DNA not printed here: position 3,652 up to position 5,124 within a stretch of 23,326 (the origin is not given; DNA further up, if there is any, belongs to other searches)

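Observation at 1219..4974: Partner-switching operon without a sigma factor: STAS + (membrane sensor-HAMP-PP2C-RsbW kinase) + (STAS-APH-like kinase)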

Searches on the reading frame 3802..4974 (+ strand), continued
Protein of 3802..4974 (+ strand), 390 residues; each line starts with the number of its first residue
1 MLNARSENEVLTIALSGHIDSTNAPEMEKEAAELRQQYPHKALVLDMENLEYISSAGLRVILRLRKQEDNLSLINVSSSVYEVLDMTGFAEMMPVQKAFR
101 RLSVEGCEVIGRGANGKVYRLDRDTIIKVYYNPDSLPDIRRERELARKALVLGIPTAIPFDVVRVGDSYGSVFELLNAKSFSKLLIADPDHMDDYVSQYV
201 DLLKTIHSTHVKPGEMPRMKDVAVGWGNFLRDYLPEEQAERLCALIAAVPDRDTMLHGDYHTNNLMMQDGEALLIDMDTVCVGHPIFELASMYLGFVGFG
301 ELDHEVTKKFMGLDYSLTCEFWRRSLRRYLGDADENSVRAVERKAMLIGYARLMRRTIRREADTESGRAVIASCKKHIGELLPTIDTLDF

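Call 46: search_protein_families(library=ncbifam, proteins=[L001:9384-9944:+, L001:8962-9381:+, L001:11488-12285:+, L001:12281-13123:+, L001:13123-14853:+, L001:14866-16551:+, L025:9100-10005:+], max_evalue=0.001)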
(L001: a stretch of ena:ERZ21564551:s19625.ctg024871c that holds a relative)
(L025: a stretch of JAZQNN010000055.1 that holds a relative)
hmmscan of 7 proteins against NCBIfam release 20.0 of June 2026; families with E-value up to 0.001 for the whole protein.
L001:9384-9944:+ (187 aa): 2 families
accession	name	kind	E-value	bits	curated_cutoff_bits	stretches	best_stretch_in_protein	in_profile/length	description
TIGR00691.1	spoT_relA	subfamily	7.3e-19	67.5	499.2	1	7-131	1-123/687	RelA/SpoT family protein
NF008303.0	PRK11092.1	equivalog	1e-13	50.4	947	1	4-137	23-154/702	bifunctional GTP diphosphokinase/guanosine-3',5'-bis pyrophosphate 3'-pyrophosphohydrolase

L001:8962-9381:+ (140 aa): 3 families
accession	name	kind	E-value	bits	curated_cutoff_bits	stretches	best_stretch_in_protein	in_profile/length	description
NF003144.0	PRK04069.1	equivalog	4.7e-12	45.6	145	1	37-132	43-141/161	anti-sigma B factor RsbW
TIGR01924.1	rsbW_low_gc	equivalog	4.4e-09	36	155.05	1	36-129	42-138/159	anti-sigma B factor RsbW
NF041045.1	RsbA_anti_sig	subfamily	2.2e-06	27.1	210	1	11-121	189-289/303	anti-sigma factor RsbA family regulatory protein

L001:11488-12285:+ (266 aa): 5 families
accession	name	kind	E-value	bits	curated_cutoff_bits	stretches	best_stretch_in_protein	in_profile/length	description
TIGR00460.1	fmt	equivalog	9.4e-14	51.2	201.5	1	91-185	99-195/315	methionyl-tRNA formyltransferase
NF005414.0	PRK06988.1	equivalog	1.8e-11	43.6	316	1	16-163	17-171/311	formyltransferase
NF005998.1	PRK08125.1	equivalog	8.7e-11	40.9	777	1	12-178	11-184/649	bifunctional UDP-4-amino-4-deoxy-L-arabinose formyltransferase/UDP-glucuronic acid oxidase ArnA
TIGR00639.1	PurN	equivalog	1.6e-06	27.8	150.1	1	94-158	104-168/192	phosphoribosylglycinamide formyltransferase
NF005755.0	PRK07579.1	equivalog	0.00026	20.9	238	1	94-168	88-161/245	dTDP-4-amino-4,6-dideoxyglucose formyltransferase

L001:12281-13123:+ (281 aa): 0 families

L001:13123-14853:+ (577 aa): 9 families
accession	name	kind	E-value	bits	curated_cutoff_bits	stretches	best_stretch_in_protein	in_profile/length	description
TIGR00797.1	matE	subfamily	1.5e-39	136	147.4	1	19-411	3-391/396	MATE family efflux transporter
NF007130.1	PRK09575.1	equivalog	1.6e-32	113.3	445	1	9-421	6-417/435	MATE family efflux transporter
NF000217.1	MATE_multi_FepA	equivalog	3.4e-25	89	900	1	9-423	15-427/443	multidrug efflux MATE transporter FepA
NF000131.1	MATE_multi_MepA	equivalog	2.5e-12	46.7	850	1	35-423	42-426/451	multidrug efflux MATE transporter MepA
NF041801.1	MATE_SolL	equivalog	1.3e-09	37.4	780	1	13-423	24-438/458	solanimycin export family MATE transporter SolL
NF052396.1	MATE_WgkD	equivalog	7.4e-07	28.5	510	1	70-389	63-377/428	tryglysin-associated MATE efflux transporter WgkD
NF007562.1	PRK10189.1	equivalog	1.4e-06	27.4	465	1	27-162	45-178/470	EmmdR/YeeO family multidrug/toxin efflux MATE transporter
NF007690.0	PRK10367.1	equivalog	1.1e-05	24.6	409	1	10-204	10-201/441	MATE family efflux transporter DinF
NF041358.1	GntT_guanitoxin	equivalog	1.6e-05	24.1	525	1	13-340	17-343/438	guanitoxin biosynthesis MATE family efflux transporter GntT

L001:14866-16551:+ (562 aa): 7 families
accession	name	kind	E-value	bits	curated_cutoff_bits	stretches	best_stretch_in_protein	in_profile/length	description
NF038263.1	prot_phos_SiaA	equivalog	3.1e-22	78.9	700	1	208-560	295-657/658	biofilm regulation protein phosphatase SiaA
NF045505.1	RR_RssB_Pseudo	equivalog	4.2e-16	59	700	1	321-560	155-391/394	two-component system response regulator RssB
NF033092.0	HK_WalK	equivalog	3.6e-08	32.5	725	1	194-304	147-249/594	cell wall metabolism sensor histidine kinase WalK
TIGR02865.1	spore_II_E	equivalog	7.1e-06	24.4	490.8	1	356-509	564-715/764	stage II sporulation protein E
NF047496.1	HK_LIC11548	equivalog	0.0001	21.2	750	1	203-325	252-364/589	LIC_11548 family sensor histidine kinase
NF058645.1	MCPCtpMPsAe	equivalog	0.00034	19.5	900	1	214-317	194-292/558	methyl-accepting chemotaxis protein CtpM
NF040691.1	MtrAB_MtrB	equivalog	0.00047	19.3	450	0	223-311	185-267/507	MtrAB system histidine kinase MtrB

L025:9100-10005:+ (302 aa): 4 families
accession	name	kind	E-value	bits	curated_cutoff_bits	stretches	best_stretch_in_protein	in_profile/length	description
TIGR00691.1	spoT_relA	subfamily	5.4e-22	77.9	499.2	1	112-238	1-125/687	RelA/SpoT family protein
NF008303.0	PRK11092.1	equivalog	2e-16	59.3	947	1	108-238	22-150/702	bifunctional GTP diphosphokinase/guanosine-3',5'-bis pyrophosphate 3'-pyrophosphohydrolase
TIGR00377.1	ant_ant_sig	superfamily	9.7e-12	44.7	53.45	1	6-99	8-104/108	anti-sigma factor antagonist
TIGR02886.1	spore_II_AA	equivalog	4.3e-08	33.1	114.75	1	7-99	5-100/106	anti-sigma F factor antagonist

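Call 47: search_solved_structures(query=L001:9384-9944:+, max_evalue=0.01, show_alignments=2)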
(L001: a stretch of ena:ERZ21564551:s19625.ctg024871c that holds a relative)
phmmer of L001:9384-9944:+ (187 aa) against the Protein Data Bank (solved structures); distinct sequences matched with E-value up to 0.01: 21.
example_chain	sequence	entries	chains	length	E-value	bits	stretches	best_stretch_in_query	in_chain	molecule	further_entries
7qoe_A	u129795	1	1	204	1.1e-22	84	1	5-163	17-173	HDc domain-containing protein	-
7qoc_A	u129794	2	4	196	7e-19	71.6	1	4-160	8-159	Guanosine polyphosphate pyrophosphohydrolases/synthetases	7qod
4yf1_A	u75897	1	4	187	5.5e-16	62.2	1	7-160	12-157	Lmo0812 protein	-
6s2t_A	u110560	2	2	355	7.1e-14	55.3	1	5-137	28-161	(P)ppGpp synthetase I, SpoT/RelA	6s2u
7ohg_A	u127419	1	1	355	7.1e-14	55.3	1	5-137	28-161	Guanosine-3',5'-bis(Diphosphate) 3'-pyrophosphohydrolase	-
6s2v_A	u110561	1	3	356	7.2e-14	55.3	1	5-137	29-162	(P)ppGpp synthetase I, SpoT/RelA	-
8fr8_I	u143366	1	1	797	8e-14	55.2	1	3-131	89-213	GTP pyrophosphokinase RelA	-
3nr1_A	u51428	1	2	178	9.6e-14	54.9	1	4-135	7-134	HD domain-containing protein 3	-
5vxa_A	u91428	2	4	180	9.4e-13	51.7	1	4-135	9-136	Guanosine-3',5'-bis(diphosphate) 3'-pyrophosphohydrolase MESH1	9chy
5xnx_A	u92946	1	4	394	1.2e-12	51.4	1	5-130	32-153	Bifunctional (p)ppGpp synthase/hydrolase RelA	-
7qps_A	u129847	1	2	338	7.2e-12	48.8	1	7-137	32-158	ACT domain protein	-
8acu_A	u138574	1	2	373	7.9e-12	48.7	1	5-133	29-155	GTP pyrophosphokinase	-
6yxa_A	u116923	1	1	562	1.5e-11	47.7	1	5-133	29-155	GTP pyrophosphokinase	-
7qpr_A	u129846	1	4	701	2.6e-11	47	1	7-137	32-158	ACT domain protein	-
1vj7_A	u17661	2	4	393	1.2e-10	44.9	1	4-141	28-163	Bifunctional RELA/SPOT | Bifunctional (p)ppGpp synthase/hydrolase RelA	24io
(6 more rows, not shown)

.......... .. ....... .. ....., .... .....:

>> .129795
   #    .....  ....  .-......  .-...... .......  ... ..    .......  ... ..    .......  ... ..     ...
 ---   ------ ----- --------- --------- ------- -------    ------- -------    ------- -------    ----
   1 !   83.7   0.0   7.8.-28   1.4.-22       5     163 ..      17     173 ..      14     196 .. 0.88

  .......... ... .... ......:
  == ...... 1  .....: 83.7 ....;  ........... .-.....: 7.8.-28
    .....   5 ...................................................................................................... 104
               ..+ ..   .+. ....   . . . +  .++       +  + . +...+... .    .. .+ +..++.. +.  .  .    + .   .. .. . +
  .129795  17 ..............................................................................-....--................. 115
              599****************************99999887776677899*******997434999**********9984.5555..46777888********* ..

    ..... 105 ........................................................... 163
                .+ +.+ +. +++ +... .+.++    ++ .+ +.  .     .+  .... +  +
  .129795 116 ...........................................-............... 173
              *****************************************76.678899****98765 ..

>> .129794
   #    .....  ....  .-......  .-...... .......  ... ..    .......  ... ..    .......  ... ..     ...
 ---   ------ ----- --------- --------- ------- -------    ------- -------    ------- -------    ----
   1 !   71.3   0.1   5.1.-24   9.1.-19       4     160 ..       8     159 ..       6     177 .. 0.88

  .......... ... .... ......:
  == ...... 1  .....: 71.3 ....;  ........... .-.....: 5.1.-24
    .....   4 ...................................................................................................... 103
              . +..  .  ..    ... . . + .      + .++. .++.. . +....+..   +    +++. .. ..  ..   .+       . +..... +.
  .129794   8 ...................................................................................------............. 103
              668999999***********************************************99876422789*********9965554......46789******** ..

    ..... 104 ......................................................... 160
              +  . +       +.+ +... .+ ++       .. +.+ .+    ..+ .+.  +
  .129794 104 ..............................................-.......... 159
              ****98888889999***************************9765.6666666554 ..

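Call 55: search_protein_families(library=pfam, proteins=[L001:12281-13123:+, L001:11488-12285:+, L025:9100-10005:+, L034:1951-2499:+, L051:15672-16208:+, L036:2-466:+], max_evalue=1)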
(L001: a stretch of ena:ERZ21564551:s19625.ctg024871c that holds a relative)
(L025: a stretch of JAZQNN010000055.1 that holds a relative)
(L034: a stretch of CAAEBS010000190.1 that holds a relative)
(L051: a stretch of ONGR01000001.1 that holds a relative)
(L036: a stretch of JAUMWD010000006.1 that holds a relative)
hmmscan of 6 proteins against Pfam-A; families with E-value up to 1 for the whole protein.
L001:12281-13123:+ (281 aa): 1 family
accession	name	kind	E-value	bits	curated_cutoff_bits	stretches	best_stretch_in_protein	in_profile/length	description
PF09924.15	LPG_synthase_C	-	1.9e-26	93.2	27.5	1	24-271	13-291/298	Phosphatidylglycerol lysyltransferase, C-terminal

L001:11488-12285:+ (266 aa): 1 family
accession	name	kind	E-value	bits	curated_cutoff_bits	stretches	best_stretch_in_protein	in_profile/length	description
PF00551.24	Formyl_trans_N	-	9e-13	48.8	26.1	1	91-160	99-170/181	Formyl transferase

L025:9100-10005:+ (302 aa): 4 families
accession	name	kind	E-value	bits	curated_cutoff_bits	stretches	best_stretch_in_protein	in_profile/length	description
PF13328.12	HD_4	-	1.3e-21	77.4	27.2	1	112-235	1-127/156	HD domain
PF01740.26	STAS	-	4.9e-08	33.1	22.6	1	7-100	6-102/106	STAS domain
PF13466.11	STAS_2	-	3e-05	24.5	29.2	1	18-91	5-79/80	STAS domain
PF01966.28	HD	-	0.0024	18.6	22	1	133-192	2-90/116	HD domain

L034:1951-2499:+ (183 aa): 5 families
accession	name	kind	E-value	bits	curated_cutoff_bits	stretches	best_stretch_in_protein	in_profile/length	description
PF04542.20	Sigma70_r2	-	3.3e-09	36.8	24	1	23-87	3-70/71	Sigma-70 region 2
PF08281.18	Sigma70_r4_2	-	2.2e-07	30.9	25.7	1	123-170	4-51/54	Sigma-70, region 4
PF07638.17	Sigma70_ECF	-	4.1e-07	30.5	21.1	1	63-168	72-174/185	ECF sigma factor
PF04545.22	Sigma70_r4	-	0.00017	21.5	24.1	1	128-168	3-43/50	Sigma-70, region 4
PF04297.20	UPF0122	-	0.18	12.5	22.7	1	124-169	11-57/101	Putative helix-turn-helix protein, YlxM / p13 like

L051:15672-16208:+ (179 aa): 14 families
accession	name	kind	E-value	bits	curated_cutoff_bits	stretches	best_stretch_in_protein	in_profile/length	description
PF04297.20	UPF0122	-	2.8e-24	85.7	22.7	1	61-151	2-92/101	Putative helix-turn-helix protein, YlxM / p13 like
PF04545.22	Sigma70_r4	-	8.9e-09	35.2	24.1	1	77-116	5-44/50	Sigma-70, region 4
PF08281.18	Sigma70_r4_2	-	3.9e-06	26.8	25.7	1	77-116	11-50/54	Sigma-70, region 4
PF08279.18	HTH_11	-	0.0021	18.4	25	1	90-127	11-50/55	HTH domain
PF00392.27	GntR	-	0.0079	16.3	27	1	90-118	21-50/64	Bacterial regulatory proteins, gntR family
PF13551.12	HTH_29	-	0.014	15.9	28.1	1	90-117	9-37/64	Winged helix-turn helix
PF04967.18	HTH_10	-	0.029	14.6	23.1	1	92-118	23-49/53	HTH DNA binding domain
PF23450.1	KIAA2026_hel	-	0.03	15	27.8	1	64-107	58-100/142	KIAA2026 helical domain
PF13518.12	HTH_28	-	0.059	13.9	25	1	88-116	8-36/52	Helix-turn-helix domain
PF15978.11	TnsD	-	0.075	12.5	32.4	1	50-116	160-223/355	Tn7-like transposition protein D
PF08765.17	Mor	-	0.15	12.5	24.9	1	78-118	59-97/107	Mor transcription activator family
PF02650.20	HTH_WhiA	-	0.19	12.6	27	0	76-114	37-78/84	WhiA C-terminal HTH domain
PF13412.12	HTH_24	-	0.19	11.8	21.9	1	89-110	14-35/48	Winged helix-turn-helix DNA-binding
PF13384.12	HTH_23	-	0.21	11.9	24.6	1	89-110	15-35/50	Homeodomain-like domain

L036:2-466:+ (155 aa): 3 families
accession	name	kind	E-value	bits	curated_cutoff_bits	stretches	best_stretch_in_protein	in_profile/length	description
PF18318.6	Gln-synt_C-ter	-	4.8e-18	65.5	22.7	1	1-65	54-118/118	Glutamine synthetase C-terminal domain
PF20609.3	pAdhesive_17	-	0.067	13.1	27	1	32-135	75-180/289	Putative adhesive domain (group 17)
PF15771.10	IHO1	-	0.11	11.7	27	1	50-127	117-184/575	Interactor of HORMAD1 protein 1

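Call 56: predict_structure(alignment_id=A1)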
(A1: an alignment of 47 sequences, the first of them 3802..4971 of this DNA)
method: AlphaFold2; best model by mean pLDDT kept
length: 390 residues; sequences in the alignment: 47
mean_pLDDT: 95.5   pTM: 0.87
mean pLDDT of the five models: 95.5, 94.8, 94.7, 93.4, 93.3
residues with pLDDT >= 90: 371; 70-90: 18; 50-70: 1; < 50: 0
segments of 3 or more residues with pLDDT < 50: none
pLDDT, mean of each block of 10 residues (from residue 1): 89 97 96 95 96 97 96 96 96 95 94 89 93 94 92 92 96 88 95 97 98 95 97 98 98 97 93 93 98 97 94 96 99 97 99 97 97 98 98
secondary structure, 60 per line:
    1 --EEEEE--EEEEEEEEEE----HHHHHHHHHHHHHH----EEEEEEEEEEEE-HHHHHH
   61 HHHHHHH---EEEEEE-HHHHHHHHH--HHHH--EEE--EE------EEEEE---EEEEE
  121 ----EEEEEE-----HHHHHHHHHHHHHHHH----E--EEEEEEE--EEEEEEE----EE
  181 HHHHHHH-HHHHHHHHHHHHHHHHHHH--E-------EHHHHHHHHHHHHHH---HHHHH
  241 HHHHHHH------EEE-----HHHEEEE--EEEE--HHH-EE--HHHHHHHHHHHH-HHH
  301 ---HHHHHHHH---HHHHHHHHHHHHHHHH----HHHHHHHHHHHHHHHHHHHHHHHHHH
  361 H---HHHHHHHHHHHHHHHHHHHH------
elements in order: E3-7 E10-19 H24-37 E42-53 H55-67 E71-76 H78-86 H89-92 E95-97 E108-112 E116-120 E125-130 H136-151 E159-165 E168-174 H181-187 H189-207 H219-232 H236-247 E254-256 E265-268 E271-274 H285-296 H304-311 H315-330 H335-361 H365-384

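Call 58: fold_search(model_id=the predicted structure, library=pdb)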
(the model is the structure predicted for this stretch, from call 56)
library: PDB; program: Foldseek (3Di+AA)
matches with E <= 10: 1843; with E <= 0.001: 749
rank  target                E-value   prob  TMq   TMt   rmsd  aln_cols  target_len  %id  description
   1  3uzr                  2.1e-10  1.00  0.46  0.57   7.8       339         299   16  Crystal structure of aminoglycoside phosphotransferase APH(2'')-Ib, apo form (released 2011-12-21)
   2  2pul_B                2.2e-10  1.00  0.38  0.39   9.9       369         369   15  Structures of 5-methylthioribose kinase reveal substrate specificity and unusual mode of nucleotide binding (released 2007-05-22)
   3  3hav_A                3.5e-10  1.00  0.44  0.55   7.3       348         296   17  Structure of the streptomycin-ATP-APH(2")-IIa ternary complex (released 2009-11-17)
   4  3ham_A                4.1e-10  1.00  0.47  0.58   7.3       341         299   15  Structure of the gentamicin-APH(2")-IIa complex (released 2009-07-28)
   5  4dca                  4.1e-10  1.00  0.46  0.57   7.5       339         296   16  Crystal structure of aminoglycoside phosphotransferase APH(2'')-Ib, ADP-bound (released 2012-02-01)
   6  3hav_C                5.2e-10  1.00  0.45  0.58   7.5       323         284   16  Structure of the streptomycin-ATP-APH(2")-IIa ternary complex (released 2009-11-17)
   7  8i80_A                6.2e-10  1.00  0.41  0.54   9.2       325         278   16  Crystal structure of Cph001-D189N (released 2024-01-10)
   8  7f0a                  6.2e-10  1.00  0.35  0.44  10.8       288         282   18  Crystal structure of capreomycin phosphotransferase (released 2022-05-11)
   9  2pui_A                1.1e-09  1.00  0.38  0.40   8.8       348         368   16  Structures of 5-methylthioribose kinase reveal substrate specificity and unusual mode of nucleotide binding (released 2007-05-22)
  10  3sgc                  1.6e-09  1.00  0.40  0.49   6.9       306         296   14  Crystal Structure of Apo Aminoglycoside-2''-Phosphotransferase Type IVa (released 2011-06-29)
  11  6sui                  1.7e-09  1.00  0.45  0.51   8.3       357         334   17  AMICOUMACIN KINASE AMIN (released 2020-07-22)
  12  3n4u                  1.7e-09  1.00  0.42  0.51   8.6       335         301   12  app APH(2")-IVa form II (released 2010-06-30)
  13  2olc_B                1.7e-09  1.00  0.41  0.42   9.5       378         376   15  Crystal structure of 5-methylthioribose kinase in complex with ADP-2Ho (released 2007-05-22)
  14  4fex_C                1.8e-09  1.00  0.41  0.56   6.1       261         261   16  Crystal structure of the aminoglycoside phosphotransferase APH(3')-Ia, with substrate kanamycin and small molecule inh (released 2012-06-20)
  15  2pu8_A                2.1e-09  1.00  0.37  0.38   9.2       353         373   16  Structures of 5-methylthioribose kinase reveal substrate specificity and unusual mode of nucleotide binding (released 2007-05-22)
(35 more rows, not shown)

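Call 75: search_protein_families(library=pfam, proteins=[L013:13266-14684:+, L031:4747-5652:+, L055:11212-12471:+, L021:6477-7031:-, L051:11557-12474:+, L060:5063-5695:+, L064:12653-13684:+, L045:8540-8971:+, L045:11497-12759:+], max_evalue=0.001)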
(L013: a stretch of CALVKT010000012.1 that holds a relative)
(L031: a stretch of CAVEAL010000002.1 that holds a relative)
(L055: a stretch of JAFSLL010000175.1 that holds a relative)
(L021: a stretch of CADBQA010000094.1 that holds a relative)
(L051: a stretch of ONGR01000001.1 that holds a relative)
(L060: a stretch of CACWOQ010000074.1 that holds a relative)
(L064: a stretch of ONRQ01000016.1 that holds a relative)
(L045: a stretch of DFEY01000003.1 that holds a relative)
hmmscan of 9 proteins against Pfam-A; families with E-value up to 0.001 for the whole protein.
L013:13266-14684:+ (473 aa): 1 family
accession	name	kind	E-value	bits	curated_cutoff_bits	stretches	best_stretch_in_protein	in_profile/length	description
PF00375.23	SDF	-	1.3e-57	196.1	27.9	1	80-449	6-375/387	Sodium:dicarboxylate symporter family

L031:4747-5652:+ (302 aa): 3 families
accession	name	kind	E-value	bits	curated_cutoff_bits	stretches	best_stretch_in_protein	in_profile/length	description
PF00561.26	Abhydrolase_1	-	3.5e-16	60.1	25.8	1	93-290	27-245/245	alpha/beta hydrolase fold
PF12146.15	Hydrolase_4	-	1.7e-09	37.8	27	1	110-281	58-231/239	Serine aminopeptidase, S33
PF12697.13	Abhydrolase_6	-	7e-06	27.3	26.3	1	66-291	2-212/217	Alpha/beta hydrolase family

L055:11212-12471:+ (420 aa): 1 family
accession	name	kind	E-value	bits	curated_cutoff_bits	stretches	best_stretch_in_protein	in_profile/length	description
PF02698.23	DUF218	-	2.3e-25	89.5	27.6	1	242-391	1-133/133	DUF218 domain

L021:6477-7031:- (185 aa): 0 families

L051:11557-12474:+ (306 aa): 1 family
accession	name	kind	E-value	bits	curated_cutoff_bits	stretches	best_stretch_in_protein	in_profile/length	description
PF02811.25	PHP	-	3.2e-06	28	26.4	1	9-48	1-43/164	PHP domain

L060:5063-5695:+ (211 aa): 0 families

L064:12653-13684:+ (344 aa): 3 families
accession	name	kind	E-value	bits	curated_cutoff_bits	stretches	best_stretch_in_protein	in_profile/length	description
PF02826.25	2-Hacid_dh_C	-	2.4e-58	196.9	25.1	1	135-313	2-178/178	D-isomer specific 2-hydroxyacid dehydrogenase, NAD binding domain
PF00389.36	2-Hacid_dh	-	9.5e-26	90.5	24.6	1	41-344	11-134/134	D-isomer specific 2-hydroxyacid dehydrogenase, catalytic domain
PF03446.21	NAD_binding_2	-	0.00055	20.4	21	0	178-279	3-110/161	NAD binding domain of 6-phosphogluconate dehydrogenase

L045:8540-8971:+ (144 aa): 1 family
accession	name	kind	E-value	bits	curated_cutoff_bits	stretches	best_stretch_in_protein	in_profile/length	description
PF01478.23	Peptidase_A24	-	9.3e-15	55.4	26.5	1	5-106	2-103/104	Type IV leader peptidase family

L045:11497-12759:+ (421 aa): 2 families
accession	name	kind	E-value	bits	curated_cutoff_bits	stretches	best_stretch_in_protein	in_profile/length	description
PF00330.25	Aconitase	-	1.3e-100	338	28.7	2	8-286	2-305/463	Aconitase family (aconitate hydratase)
PF04412.18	AcnX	-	0.0004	19.6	31.5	1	277-360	276-357/400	Aconitase X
